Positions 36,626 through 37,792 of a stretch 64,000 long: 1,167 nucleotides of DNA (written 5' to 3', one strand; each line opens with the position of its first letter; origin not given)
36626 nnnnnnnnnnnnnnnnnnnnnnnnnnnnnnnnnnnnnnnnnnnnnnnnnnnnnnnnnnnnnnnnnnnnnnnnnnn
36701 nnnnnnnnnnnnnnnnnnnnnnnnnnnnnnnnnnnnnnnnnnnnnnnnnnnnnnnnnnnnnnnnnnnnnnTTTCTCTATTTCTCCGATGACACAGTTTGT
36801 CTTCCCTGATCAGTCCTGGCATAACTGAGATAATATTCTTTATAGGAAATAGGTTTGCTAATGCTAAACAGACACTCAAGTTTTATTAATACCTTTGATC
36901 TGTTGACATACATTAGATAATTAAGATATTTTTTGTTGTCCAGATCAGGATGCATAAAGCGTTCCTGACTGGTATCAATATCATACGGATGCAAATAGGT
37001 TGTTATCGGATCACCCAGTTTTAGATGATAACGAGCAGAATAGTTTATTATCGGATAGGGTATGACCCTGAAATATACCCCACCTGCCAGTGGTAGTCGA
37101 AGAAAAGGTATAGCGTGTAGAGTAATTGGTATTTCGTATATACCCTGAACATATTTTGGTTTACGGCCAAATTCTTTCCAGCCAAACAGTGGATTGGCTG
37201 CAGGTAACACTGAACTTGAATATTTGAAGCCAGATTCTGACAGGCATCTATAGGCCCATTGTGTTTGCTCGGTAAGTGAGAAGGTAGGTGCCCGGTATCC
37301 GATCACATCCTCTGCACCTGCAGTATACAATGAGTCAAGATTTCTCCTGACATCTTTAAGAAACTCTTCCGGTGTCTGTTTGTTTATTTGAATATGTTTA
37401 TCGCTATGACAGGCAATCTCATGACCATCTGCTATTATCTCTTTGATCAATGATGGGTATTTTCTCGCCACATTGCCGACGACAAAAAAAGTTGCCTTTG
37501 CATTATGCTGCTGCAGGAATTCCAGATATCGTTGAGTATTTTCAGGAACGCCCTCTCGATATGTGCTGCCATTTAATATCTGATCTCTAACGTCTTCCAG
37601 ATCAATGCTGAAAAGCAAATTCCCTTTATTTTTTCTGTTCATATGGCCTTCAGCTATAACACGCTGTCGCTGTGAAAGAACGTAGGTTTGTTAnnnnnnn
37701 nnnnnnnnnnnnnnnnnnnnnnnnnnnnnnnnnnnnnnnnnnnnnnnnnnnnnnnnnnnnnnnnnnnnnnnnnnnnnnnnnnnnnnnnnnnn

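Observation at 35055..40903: AT-rich island at tRNA-Leu encoding an Arn/Lgm-like lipid-carrier amino-sugar transfer system without ArnA/ArnB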

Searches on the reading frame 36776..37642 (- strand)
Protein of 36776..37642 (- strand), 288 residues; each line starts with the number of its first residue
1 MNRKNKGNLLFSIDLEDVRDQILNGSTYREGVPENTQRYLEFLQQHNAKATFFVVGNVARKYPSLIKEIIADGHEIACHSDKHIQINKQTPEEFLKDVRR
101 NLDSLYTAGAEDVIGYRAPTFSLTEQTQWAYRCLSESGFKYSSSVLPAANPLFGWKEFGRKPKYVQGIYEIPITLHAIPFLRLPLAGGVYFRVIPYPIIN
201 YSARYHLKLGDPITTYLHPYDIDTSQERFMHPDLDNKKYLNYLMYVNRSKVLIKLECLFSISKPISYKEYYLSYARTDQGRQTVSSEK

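Call 4: search_protein_families(library=pfam, proteins=[window:36776-37642:-], max_evalue=0.01)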
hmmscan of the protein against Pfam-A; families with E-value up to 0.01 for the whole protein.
window:36776-37642:- (288 aa): 3 families
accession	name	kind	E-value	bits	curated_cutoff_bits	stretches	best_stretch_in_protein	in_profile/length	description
PF01522.26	Polysacc_deac_1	-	3.5e-22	79.1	23.1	1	27-131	12-116/124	Polysaccharide deacetylase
PF11959.13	DUF3473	-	1.2e-20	74.2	29.6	1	143-260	1-118/130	Domain of unknown function (DUF3473)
PF10096.14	DUF2334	-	0.0076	16.3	26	0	13-225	4-191/203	Uncharacterized protein conserved in bacteria (DUF2334)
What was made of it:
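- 36776..37642 (-): CE4 (NodB) de-N-acetylase with DUF3473, 288 aa, no signal peptide or TM segment, so predicted cytoplasmic. It is the inferred polyprenyl-P-HexNAc deacetylase. PF01522 at 3.5e-22 and PF11959 at 1.2e-20 (call 4).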

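Call 5: search_protein_families(library=ncbifam, proteins=[window:36776-37642:-], max_evalue=0.01)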
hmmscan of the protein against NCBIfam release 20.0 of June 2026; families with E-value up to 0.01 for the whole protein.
window:36776-37642:- (288 aa): 10 families
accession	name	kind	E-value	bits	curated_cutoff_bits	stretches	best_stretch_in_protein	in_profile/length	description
TIGR03006.1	pepcterm_polyde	equivalog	1.5e-55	188.2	276.2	1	32-257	32-257/272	XrtA system polysaccharide deacetylase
TIGR02764.1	spore_ybaN_pdaB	equivalog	3.8e-18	66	237.4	1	33-126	18-111/191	polysaccharide deacetylase family sporulation protein PdaB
TIGR04243.1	nodulat_NodB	equivalog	1.6e-15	57.2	240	1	33-119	14-101/197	chitooligosaccharide deacetylase NodB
NF045821.1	PgAcgDacpgdA1_Bac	equivalog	3.9e-12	45.6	400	1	36-120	103-187/282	peptidoglycan-N-acetylglucosamine deacetylase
TIGR02884.1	spore_pdaA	equivalog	3.1e-10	40.1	298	1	35-125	51-142/224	delta-lactam-biosynthetic de-N-acetylase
TIGR02873.1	spore_ylxY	hypoth_equivalog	9.4e-10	38.2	391.5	1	35-105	99-169/268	probable sporulation protein, polysaccharide deacetylase family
NF045822.1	PgAcgDacpgdA2_Bac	equivalog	2.5e-09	36.9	400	1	27-103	75-151/274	peptidoglycan-N-acetylglucosamine deacetylase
NF045820.1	PgAcgDacpgdA_Strep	equivalog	9.4e-07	28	800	1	33-99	280-346/463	peptidoglycan-N-acetylglucosamine deacetylase PgdA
TIGR03212.1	uraD_N-term-dom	equivalog_domain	1.1e-05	24.6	424.6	1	26-153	69-192/297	allantoinase PuuE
NF050820.1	PolSacchBiosHfsH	equivalog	6.1e-05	22.8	400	1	67-119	87-139/249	oligosaccharide deacetylase HfsH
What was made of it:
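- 36776..37642 (-): TIGR03006 scores 188 bits against a cut-off of 276 (call 5).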

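Call 46: search_solved_structures(query=window:36776-37642:-, max_evalue=0.001, show_alignments=1)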
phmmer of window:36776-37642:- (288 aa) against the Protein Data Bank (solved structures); distinct sequences matched with E-value up to 0.001: 32.
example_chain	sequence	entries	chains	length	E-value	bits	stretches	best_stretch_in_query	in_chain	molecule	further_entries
7y51_A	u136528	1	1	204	3.3e-12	49.6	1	32-105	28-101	Predicted xylanase/chitin deacetylase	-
7fbw_A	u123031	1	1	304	6.2e-12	48.7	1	32-105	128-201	Predicted xylanase/chitin deacetylase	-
5lfz_A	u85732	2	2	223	1.2e-11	47.8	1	27-103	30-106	ArCE4A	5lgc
3rxz_A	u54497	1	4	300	1.1e-10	44.5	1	36-151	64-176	Polysaccharide deacetylase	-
5o6y_A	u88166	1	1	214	2e-10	43.7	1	34-107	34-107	Peptidoglycan N-acetylglucosamine deacetylase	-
5o6y_B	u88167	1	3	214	3.1e-10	43.1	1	34-104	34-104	Peptidoglycan N-acetylglucosamine deacetylase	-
4l1g_A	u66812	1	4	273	4.5e-10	42.6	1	34-103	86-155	Peptidoglycan N-acetylglucosamine deacetylase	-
5n1j_A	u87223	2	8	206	1.7e-08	37.4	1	27-101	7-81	Peptidoglycan N-acetylglucosamine deacetylase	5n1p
5nc6_A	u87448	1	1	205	1.7e-08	37.4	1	27-101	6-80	Peptidoglycan N-acetylglucosamine deacetylase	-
5nc9_A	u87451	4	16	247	2e-08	37.1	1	27-100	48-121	Peptidoglycan N-acetylglucosamine deacetylase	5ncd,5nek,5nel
7bly_A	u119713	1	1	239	2.4e-08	36.9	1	27-127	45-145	Aspergillus niger contig An12c0130, genomic contig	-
5nc6_B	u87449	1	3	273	2.6e-08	36.8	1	27-100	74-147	Peptidoglycan N-acetylglucosamine deacetylase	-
2y8u_A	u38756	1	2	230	8.8e-08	35.1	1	27-87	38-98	CHITIN DEACETYLASE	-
1ny1_A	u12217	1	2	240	7.1e-07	32.1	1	35-121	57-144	Probable polysaccharide deacetylase pdaA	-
6h8n_A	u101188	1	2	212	7.6e-07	32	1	26-105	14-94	Peptidoglycan-N-acetylmuramic acid deacetylase PdaC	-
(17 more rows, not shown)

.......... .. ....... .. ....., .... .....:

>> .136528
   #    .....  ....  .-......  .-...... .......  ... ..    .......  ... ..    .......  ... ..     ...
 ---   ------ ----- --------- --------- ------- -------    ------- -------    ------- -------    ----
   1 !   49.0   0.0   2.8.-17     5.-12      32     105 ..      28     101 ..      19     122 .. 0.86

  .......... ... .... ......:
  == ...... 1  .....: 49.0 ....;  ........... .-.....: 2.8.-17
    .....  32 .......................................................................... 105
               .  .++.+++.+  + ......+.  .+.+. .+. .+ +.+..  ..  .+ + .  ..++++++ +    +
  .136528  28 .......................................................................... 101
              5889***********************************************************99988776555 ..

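Call 102: find_homologous_proteins(query=window:36776-37642:-, max_evalue=1e-10)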
Query window:36776-37642:- (288 aa): 1634 proteins with E <= 1e-10 among 2060 candidates; the best 120 are listed.
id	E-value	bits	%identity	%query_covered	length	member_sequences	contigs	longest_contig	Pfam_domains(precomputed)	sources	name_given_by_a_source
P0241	7.8e-182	621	93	100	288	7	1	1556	PF11959.14,PF01522.27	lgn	-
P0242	2.6e-170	583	88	99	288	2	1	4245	PF11959.14,PF01522.27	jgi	-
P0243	1.4e-168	577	87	100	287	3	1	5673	PF11959.14,PF01522.27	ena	-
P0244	1.6e-161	554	87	97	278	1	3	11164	PF11959.14,PF01522.27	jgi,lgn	-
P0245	2.5e-159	547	85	98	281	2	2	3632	PF11959.14,PF01522.27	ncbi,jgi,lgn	-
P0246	6.5e-147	506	76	97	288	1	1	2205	PF11959.14,PF01522.27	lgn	-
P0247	9.1e-144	496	75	100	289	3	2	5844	PF11959.14,PF01522.27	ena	-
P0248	1.0e-139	483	73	97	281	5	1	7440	PF11959.14,PF01522.27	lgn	-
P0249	2.7e-138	478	74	97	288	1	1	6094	PF11959.14,PF01522.27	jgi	jgi:polysaccharide deacetylase family protein (PEP-CTERM system associated)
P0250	1.7e-135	469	74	97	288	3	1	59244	PF11959.14,PF01522.27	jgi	-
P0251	1.7e-135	469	73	97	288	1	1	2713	PF11959.14,PF01522.27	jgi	-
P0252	4.4e-135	468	73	97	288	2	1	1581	PF11959.14,PF01522.27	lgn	-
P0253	8.7e-135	467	73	95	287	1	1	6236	PF11959.14,PF01522.27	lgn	-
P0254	2.5e-133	462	70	96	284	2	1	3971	PF11959.14,PF01522.27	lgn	-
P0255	5.2e-133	461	69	100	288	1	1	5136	PF11959.14,PF01522.27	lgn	-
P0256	1.5e-132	459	71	97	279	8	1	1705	PF11959.14,PF01522.27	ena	-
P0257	6.2e-130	451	67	99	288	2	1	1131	PF11959.14,PF01522.27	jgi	-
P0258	1.6e-125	436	66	95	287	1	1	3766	PF11959.14,PF01522.27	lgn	-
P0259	1.5e-124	433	71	90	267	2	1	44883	PF11959.14,PF01522.27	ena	-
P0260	8.1e-111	388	60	95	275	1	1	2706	PF11959.14,PF01522.27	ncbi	ncbi:polysaccharide deacetylase family protein [Pseudomonadota bacterium]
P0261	1.1e-110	388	63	94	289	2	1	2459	PF11959.14,PF01522.27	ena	-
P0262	7.6e-108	378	61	94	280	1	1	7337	PF11959.14,PF01522.27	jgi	-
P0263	7.8e-108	378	60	92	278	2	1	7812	PF11959.14,PF01522.27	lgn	-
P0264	7.7e-100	352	57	94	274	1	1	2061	PF11959.14,PF01522.27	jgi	jgi:polysaccharide deacetylase family protein (PEP-CTERM system associated)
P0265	1.1e-98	348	56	93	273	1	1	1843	PF11959.14,PF01522.27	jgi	jgi:polysaccharide deacetylase family protein (PEP-CTERM system associated)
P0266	2.7e-98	347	56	95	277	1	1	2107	PF11959.14,PF01522.27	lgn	-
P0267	7.3e-98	345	58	91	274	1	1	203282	PF11959.14,PF01522.27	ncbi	-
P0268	9.1e-98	345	56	96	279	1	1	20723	PF11959.14,PF01522.27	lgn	-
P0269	2.5e-97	344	56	91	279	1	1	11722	PF11959.14,PF01522.27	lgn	-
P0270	2.5e-97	344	56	91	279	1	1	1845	PF11959.14,PF01522.27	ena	-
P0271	2.6e-97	344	56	91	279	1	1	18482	PF11959.14,PF01522.27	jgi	jgi:polysaccharide deacetylase family protein (PEP-CTERM system associated)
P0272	4.1e-97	343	56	92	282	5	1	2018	PF11959.14,PF01522.27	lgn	-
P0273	4.7e-97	343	56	91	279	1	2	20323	PF11959.14,PF01522.27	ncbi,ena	-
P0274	9.3e-97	342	56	91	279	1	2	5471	PF11959.14,PF01522.27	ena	-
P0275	9.6e-97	342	55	91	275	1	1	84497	PF10096.15,PF11959.14,PF01522.27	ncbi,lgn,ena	-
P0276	9.8e-97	342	54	92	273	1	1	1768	PF11959.14,PF01522.27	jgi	jgi:polysaccharide deacetylase family protein (PEP-CTERM system associated)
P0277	1.7e-96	341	57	91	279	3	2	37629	PF11959.14,PF01522.27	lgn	-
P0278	1.8e-96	341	57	91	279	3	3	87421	PF11959.14,PF01522.27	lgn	-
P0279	2.3e-96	341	54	97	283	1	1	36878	PF11959.14,PF01522.27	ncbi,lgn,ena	-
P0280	2.8e-96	340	55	92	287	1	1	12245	PF11959.14,PF01522.27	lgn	-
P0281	3.3e-96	340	58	91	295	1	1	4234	PF11959.14,PF01522.27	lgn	-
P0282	3.3e-96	340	55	94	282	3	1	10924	PF11959.14,PF01522.27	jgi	jgi:polysaccharide deacetylase family protein (PEP-CTERM system associated)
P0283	3.9e-96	340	57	91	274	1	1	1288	PF11959.14,PF01522.27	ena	-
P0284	4.3e-96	340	56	91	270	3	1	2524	PF11959.14,PF01522.27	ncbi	-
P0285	4.9e-96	339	56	91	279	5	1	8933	PF11959.14,PF01522.27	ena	-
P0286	6.3e-96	339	56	91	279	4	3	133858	PF11959.14,PF01522.27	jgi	-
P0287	6.9e-96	339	54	93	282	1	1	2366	PF11959.14,PF01522.27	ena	-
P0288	7.0e-96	339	56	97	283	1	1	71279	PF11959.14,PF01522.27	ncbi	-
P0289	8.5e-96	339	59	87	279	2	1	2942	PF11959.14,PF01522.27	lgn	-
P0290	1.2e-95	338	56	91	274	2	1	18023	PF11959.14,PF01522.27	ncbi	-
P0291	1.2e-95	338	57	90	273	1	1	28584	PF11959.14,PF01522.27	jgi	jgi:polysaccharide deacetylase family protein (PEP-CTERM system associated)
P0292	1.2e-95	338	56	92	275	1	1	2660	PF11959.14,PF01522.27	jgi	jgi:polysaccharide deacetylase family protein (PEP-CTERM system associated)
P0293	2.3e-95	337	57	91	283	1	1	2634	PF10096.15,PF11959.14,PF01522.27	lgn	-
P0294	2.3e-95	337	58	91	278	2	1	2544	PF11959.14,PF01522.27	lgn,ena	-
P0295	3.2e-95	337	55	93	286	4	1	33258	PF11959.14,PF01522.27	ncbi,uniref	ncbi:polysaccharide deacetylase family protein [Candidatus Electronema sp. JM]|uniref:polysaccharide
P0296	3.2e-95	337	56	91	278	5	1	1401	PF11959.14,PF01522.27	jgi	jgi:polysaccharide deacetylase family protein (PEP-CTERM system associated)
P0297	4.2e-95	336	57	87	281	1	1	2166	PF11959.14,PF01522.27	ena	-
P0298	4.3e-95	336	58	91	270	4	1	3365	PF11959.14,PF01522.27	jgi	jgi:polysaccharide deacetylase family protein (PEP-CTERM system associated)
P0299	7.1e-95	336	54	91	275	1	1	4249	PF11959.14,PF01522.27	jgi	jgi:polysaccharide deacetylase family protein (PEP-CTERM system associated)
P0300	9.6e-95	335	55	91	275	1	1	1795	PF11959.14,PF01522.27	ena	-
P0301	9.9e-95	335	59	91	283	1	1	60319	PF11959.14,PF01522.27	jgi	jgi:peptidoglycan-N-acetylglucosamine deacetylase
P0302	1.0e-94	335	56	91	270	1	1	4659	PF11959.14,PF01522.27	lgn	-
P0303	1.4e-94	335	56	91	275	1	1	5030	PF11959.14,PF01522.27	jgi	-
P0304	1.8e-94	334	55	91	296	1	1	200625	PF11959.14,PF01522.27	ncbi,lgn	-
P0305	1.9e-94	334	56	91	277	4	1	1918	PF11959.14,PF01522.27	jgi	jgi:polysaccharide deacetylase family protein (PEP-CTERM system associated)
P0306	2.5e-94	334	54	93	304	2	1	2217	PF11959.14,PF01522.27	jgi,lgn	jgi:polysaccharide deacetylase family protein (PEP-CTERM system associated)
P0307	2.7e-94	334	58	91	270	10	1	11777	PF11959.14,PF01522.27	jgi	jgi:polysaccharide deacetylase family protein (PEP-CTERM system associated)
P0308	2.9e-94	334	55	92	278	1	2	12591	PF11959.14,PF01522.27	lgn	-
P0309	3.1e-94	334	57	87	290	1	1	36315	PF11959.14,PF01522.27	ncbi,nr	ncbi:MAG: polysaccharide deacetylase family protein [Proteobacteria bacterium]|nr:polysaccharide dea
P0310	3.2e-94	334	57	88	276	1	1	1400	PF11959.14,PF01522.27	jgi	jgi:polysaccharide deacetylase family protein (PEP-CTERM system associated)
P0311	3.4e-94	333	58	83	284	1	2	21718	PF11959.14,PF01522.27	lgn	-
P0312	3.6e-94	333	56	91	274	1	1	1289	PF10096.15,PF11959.14,PF01522.27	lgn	-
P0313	5.3e-94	333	56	91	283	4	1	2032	PF11959.14,PF01522.27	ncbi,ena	-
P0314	5.6e-94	333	56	91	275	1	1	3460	PF11959.14,PF01522.27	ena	-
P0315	7.1e-94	332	56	94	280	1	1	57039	PF11959.14,PF01522.27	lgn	-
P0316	9.6e-94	332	55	92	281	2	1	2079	PF11959.14,PF01522.27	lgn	-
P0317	1.1e-93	332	54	97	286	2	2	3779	PF11959.14,PF01522.27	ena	-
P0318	1.5e-93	331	56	88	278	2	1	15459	PF11959.14,PF01522.27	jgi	jgi:polysaccharide deacetylase family protein (PEP-CTERM system associated)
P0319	1.6e-93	331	55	91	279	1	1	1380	PF11959.14,PF01522.27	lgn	-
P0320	2.2e-93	331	55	91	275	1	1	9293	PF11959.14,PF01522.27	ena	-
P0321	2.3e-93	331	54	91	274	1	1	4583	PF11959.14,PF01522.27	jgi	jgi:polysaccharide deacetylase family protein (PEP-CTERM system associated)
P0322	2.4e-93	331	54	91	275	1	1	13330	PF11959.14,PF01522.27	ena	-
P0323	2.6e-93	331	55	91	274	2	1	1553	PF11959.14,PF01522.27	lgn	-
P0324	3.2e-93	330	54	91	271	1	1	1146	PF11959.14,PF01522.27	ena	-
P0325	3.6e-93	330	55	92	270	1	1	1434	PF11959.14,PF01522.27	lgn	-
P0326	3.6e-93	330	55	94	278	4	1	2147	PF11959.14,PF01522.27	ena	-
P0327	4.2e-93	330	53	95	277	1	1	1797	PF11959.14,PF01522.27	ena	-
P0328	5.5e-93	329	55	93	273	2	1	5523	PF11959.14,PF01522.27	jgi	jgi:polysaccharide deacetylase family protein (PEP-CTERM system associated)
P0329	5.7e-93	329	53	93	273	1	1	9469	PF11959.14,PF01522.27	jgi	jgi:polysaccharide deacetylase family protein (PEP-CTERM system associated)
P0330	6.3e-93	329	55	94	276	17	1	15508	PF11959.14,PF01522.27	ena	-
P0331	6.8e-93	329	54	91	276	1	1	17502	PF11959.14,PF01522.27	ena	-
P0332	7.4e-93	329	55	93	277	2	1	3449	PF11959.14,PF01522.27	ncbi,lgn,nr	ncbi:MAG: DUF3473 domain-containing protein [Candidatus Electrothrix sp. MAN1_4]|nr:DUF3473 domain-c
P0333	8.3e-93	329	55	93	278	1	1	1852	PF11959.14,PF01522.27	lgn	-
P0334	8.7e-93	329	57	91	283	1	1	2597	PF11959.14,PF01522.27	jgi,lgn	jgi:polysaccharide deacetylase family protein (PEP-CTERM system associated)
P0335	1.1e-92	329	56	87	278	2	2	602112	PF11959.14,PF01522.27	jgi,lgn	jgi:polysaccharide deacetylase family protein (PEP-CTERM system associated)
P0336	1.1e-92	328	53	94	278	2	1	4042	PF11959.14,PF01522.27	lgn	-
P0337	1.2e-92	328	54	91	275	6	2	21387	PF11959.14,PF01522.27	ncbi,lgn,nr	ncbi:MAG: Polysaccharide deacetylase [uncultured bacterium]|nr:MAG: Polysaccharide deacetylase [uncu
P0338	1.2e-92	328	55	91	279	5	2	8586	PF11959.14,PF01522.27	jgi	jgi:polysaccharide deacetylase family protein (PEP-CTERM system associated)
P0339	1.3e-92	328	56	86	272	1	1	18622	PF11959.14,PF01522.27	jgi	jgi:polysaccharide deacetylase family protein (PEP-CTERM system associated)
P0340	1.3e-92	328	54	91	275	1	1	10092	PF11959.14,PF01522.27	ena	-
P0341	1.4e-92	328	54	91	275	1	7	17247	PF11959.14,PF01522.27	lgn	-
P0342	1.5e-92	328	55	91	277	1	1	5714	PF11959.14,PF01522.27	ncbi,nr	ncbi:MAG: DUF3473 domain-containing protein [Candidatus Electrothrix sp. AR1]|nr:DUF3473 domain-cont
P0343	2.0e-92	328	54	94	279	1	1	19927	PF11959.14,PF01522.27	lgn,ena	-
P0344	2.5e-92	327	52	94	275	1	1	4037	PF11959.14,PF01522.27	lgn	-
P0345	2.5e-92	327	53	92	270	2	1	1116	PF11959.14,PF01522.27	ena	-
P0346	2.6e-92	327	55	91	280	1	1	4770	PF11959.14,PF01522.27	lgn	-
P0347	2.7e-92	327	58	91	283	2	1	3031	PF11959.14,PF01522.27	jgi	jgi:polysaccharide deacetylase family protein (PEP-CTERM system associated)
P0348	3.0e-92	327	56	91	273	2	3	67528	PF11959.14,PF01522.27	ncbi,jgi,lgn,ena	-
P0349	3.0e-92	327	57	91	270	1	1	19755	PF11959.14,PF01522.27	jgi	jgi:polysaccharide deacetylase family protein (PEP-CTERM system associated)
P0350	3.2e-92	327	54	92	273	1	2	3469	PF11959.14,PF01522.27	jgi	-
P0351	4.2e-92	327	54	91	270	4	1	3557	PF11959.14,PF01522.27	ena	-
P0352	4.5e-92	326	56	87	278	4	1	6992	PF11959.14,PF01522.27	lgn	-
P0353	5.5e-92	326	56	85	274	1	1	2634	PF11959.14,PF01522.27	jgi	jgi:polysaccharide deacetylase family protein (PEP-CTERM system associated)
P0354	6.4e-92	326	53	94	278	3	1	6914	PF11959.14,PF01522.27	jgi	jgi:polysaccharide deacetylase family protein (PEP-CTERM system associated)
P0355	7.0e-92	326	54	91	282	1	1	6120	PF11959.14,PF01522.27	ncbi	-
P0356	7.8e-92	326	57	87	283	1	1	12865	PF11959.14,PF01522.27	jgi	jgi:polysaccharide deacetylase family protein (PEP-CTERM system associated)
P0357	7.9e-92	326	54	91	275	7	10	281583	PF11959.14,PF01522.27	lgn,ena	-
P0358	9.9e-92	325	56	87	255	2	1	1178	PF11959.14,PF01522.27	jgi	-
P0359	1.5e-91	325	53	95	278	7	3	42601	PF11959.14,PF01522.27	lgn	-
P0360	1.8e-91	325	56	91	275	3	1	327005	PF11959.14,PF01522.27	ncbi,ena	-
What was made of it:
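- On XrtA / PEP-CTERM system polysaccharide deacetylase (TIGR03006): JGI pipelines nevertheless label close homologues 'PEP-CTERM system associated' (call 102).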
